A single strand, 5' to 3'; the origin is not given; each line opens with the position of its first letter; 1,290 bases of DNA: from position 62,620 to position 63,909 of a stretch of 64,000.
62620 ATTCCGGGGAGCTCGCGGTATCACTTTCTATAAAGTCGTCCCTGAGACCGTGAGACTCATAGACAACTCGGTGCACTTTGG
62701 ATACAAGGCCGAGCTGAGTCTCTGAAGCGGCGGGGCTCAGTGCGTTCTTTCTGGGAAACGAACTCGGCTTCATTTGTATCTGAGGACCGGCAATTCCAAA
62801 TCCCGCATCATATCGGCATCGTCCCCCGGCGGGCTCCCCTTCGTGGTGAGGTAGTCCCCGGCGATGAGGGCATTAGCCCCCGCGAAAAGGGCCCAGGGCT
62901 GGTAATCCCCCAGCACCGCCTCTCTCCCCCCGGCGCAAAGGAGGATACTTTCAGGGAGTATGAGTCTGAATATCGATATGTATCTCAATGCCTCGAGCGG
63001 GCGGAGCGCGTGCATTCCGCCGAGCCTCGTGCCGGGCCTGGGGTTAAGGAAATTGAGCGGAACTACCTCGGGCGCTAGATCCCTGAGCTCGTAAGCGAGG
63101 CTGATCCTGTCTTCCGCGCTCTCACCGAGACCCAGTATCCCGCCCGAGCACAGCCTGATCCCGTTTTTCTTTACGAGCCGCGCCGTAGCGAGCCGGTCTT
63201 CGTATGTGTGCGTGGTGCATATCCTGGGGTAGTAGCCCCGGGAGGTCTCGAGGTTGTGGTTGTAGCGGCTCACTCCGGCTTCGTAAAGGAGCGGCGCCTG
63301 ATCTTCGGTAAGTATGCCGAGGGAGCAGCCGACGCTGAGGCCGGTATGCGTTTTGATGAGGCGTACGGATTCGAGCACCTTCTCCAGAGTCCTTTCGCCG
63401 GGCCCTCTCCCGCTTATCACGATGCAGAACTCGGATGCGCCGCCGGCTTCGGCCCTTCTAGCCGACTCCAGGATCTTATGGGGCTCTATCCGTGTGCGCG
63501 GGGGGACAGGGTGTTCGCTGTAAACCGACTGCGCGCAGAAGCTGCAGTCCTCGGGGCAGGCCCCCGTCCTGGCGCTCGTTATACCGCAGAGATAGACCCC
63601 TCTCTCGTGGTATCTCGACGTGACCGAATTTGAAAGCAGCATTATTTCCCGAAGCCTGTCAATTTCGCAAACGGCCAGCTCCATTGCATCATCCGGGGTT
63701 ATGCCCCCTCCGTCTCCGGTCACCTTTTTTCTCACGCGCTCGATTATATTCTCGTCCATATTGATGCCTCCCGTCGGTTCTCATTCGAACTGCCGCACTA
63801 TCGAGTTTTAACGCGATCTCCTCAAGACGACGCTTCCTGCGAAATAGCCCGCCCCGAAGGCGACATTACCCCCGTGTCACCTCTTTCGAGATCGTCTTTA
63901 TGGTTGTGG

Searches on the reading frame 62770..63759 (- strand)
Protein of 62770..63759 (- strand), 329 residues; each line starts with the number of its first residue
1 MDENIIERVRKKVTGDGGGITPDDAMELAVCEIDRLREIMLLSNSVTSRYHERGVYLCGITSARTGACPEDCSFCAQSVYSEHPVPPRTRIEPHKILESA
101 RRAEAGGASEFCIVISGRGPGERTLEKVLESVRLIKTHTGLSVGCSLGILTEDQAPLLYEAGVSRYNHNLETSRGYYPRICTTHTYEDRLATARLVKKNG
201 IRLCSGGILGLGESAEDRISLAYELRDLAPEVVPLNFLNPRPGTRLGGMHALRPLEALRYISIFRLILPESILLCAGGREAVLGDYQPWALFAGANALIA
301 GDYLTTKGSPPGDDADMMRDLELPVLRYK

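Call 50: search_protein_families(library=pfam, proteins=[window:62770-63759:-], max_evalue=0.00001)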
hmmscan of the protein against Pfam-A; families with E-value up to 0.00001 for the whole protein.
window:62770-63759:- (329 aa): 2 families
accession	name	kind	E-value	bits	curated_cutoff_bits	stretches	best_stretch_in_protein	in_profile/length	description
PF06968.18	BATS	-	8.8e-23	80.8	22.2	1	234-323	1-87/88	Biotin and Thiamin Synthesis associated domain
PF04055.27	Radical_SAM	-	1.2e-19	71.6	29.5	1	65-220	4-161/166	Radical SAM superfamily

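Call 69: find_homologous_proteins(query=window:62773-63759:-, max_evalue=1e-80)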
Query window:62773-63759:- (329 aa): 1171 proteins with E <= 1e-80 among 8000 candidates; the best 120 are listed.
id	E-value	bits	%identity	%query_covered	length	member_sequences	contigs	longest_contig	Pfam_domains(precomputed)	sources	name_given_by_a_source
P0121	1.3e-205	700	94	100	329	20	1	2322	PF04055.28,PF06968.19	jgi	-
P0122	2.1e-200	683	92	100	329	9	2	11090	PF04055.28,PF06968.19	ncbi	-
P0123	1.2e-190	651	89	100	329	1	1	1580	PF04055.28,PF06968.19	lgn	-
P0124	1.1e-183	628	85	100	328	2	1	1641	PF04055.28,PF06968.19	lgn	-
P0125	1.4e-183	628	86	100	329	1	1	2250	PF04055.28,PF06968.19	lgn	-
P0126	8.4e-183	625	85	100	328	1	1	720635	PF04055.28,PF06968.19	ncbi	ncbi:MAG: biotin synthase BioB [Thermodesulfobacteriota bacterium]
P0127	1.0e-180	618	84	100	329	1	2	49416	PF04055.28,PF06968.19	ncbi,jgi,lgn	jgi:biotin synthase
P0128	1.4e-180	618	84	100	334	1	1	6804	PF04055.28,PF06968.19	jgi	jgi:biotin synthase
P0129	1.6e-178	611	84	100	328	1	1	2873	PF04055.28,PF06968.19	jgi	jgi:biotin synthase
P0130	2.4e-176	604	82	100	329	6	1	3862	PF04055.28,PF06968.19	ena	-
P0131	2.6e-174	597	83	98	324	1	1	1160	PF04055.28,PF06968.19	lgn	-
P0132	2.1e-173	594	83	98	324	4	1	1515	PF04055.28,PF06968.19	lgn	-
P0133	2.9e-173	594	83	98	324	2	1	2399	PF04055.28,PF06968.19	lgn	-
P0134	1.2e-171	588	82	98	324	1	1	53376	PF04055.28,PF06968.19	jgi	-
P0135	2.8e-164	564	75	100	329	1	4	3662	PF04055.28,PF06968.19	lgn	-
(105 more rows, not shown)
